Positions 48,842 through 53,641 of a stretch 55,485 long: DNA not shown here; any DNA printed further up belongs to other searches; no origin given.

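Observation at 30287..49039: An 18.8-kb array of 80 two-cysteine ~78-aa modules is organised as 20 super-repeats of four fixed subtypes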

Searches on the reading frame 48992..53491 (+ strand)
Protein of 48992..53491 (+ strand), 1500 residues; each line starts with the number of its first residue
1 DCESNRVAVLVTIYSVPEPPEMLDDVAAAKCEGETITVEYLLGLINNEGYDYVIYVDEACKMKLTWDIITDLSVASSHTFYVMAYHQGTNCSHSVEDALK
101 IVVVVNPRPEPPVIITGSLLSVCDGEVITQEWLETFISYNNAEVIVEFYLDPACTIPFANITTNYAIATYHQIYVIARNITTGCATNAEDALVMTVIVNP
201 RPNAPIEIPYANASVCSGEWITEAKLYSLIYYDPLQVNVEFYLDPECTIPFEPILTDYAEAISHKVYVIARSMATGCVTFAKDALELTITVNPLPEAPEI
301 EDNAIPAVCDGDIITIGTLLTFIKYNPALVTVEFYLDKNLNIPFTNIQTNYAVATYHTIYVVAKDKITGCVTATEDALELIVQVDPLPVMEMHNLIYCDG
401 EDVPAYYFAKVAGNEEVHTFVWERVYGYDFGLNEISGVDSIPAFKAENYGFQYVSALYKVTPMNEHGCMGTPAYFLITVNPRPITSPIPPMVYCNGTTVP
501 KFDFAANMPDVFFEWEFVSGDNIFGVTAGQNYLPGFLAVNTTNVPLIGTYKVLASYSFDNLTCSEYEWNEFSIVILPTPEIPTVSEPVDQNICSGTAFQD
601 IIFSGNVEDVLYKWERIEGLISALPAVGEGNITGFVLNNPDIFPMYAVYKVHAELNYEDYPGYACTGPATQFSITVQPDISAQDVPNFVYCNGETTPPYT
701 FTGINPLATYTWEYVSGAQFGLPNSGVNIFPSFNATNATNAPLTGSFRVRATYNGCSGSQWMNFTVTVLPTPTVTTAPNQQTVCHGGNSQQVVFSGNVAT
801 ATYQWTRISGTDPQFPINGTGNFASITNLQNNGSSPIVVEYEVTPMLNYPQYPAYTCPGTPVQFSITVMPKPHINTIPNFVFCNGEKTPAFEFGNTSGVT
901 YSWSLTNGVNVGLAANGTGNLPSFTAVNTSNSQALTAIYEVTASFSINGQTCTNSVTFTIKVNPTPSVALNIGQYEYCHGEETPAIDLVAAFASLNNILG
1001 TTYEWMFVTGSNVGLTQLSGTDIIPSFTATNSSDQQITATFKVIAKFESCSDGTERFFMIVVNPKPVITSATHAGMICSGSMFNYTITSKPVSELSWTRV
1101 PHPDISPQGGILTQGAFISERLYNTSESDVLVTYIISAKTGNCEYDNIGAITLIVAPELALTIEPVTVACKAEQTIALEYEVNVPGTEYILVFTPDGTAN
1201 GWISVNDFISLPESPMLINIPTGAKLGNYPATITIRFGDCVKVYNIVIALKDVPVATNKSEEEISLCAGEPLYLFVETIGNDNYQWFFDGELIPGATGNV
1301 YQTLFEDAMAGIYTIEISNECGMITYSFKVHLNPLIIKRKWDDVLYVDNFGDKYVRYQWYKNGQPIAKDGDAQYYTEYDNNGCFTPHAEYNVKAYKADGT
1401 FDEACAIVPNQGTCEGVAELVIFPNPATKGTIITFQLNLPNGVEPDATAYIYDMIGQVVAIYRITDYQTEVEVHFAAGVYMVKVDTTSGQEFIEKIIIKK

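Call 7: search_protein_families(library=pfam, proteins=[window:49040-53491:+], max_evalue=0.01)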
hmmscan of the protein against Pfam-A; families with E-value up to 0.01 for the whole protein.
window:49040-53491:+ (1484 aa): 2 families
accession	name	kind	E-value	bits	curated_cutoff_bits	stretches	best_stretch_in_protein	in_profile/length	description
PF19406.5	PKD_5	-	1.5e-13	50.9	25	2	440-467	61-88/88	PKD-like domain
PF18962.6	Por_Secre_tail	-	2e-07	31.6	27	1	1406-1482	1-75/75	Secretion system C-terminal sorting domain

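Call 51: search_protein_families(library=ncbifam, proteins=[window:48992-53491:+], max_evalue=0.001)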
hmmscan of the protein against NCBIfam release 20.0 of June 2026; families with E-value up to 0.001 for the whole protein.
window:48992-53491:+ (1500 aa): 1 family
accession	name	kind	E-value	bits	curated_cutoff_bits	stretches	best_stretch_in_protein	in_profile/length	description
TIGR04183.1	Por_Secre_tail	domain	2.5e-11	43.4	23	1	1422-1499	1-72/72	T9SS type A sorting domain-containing protein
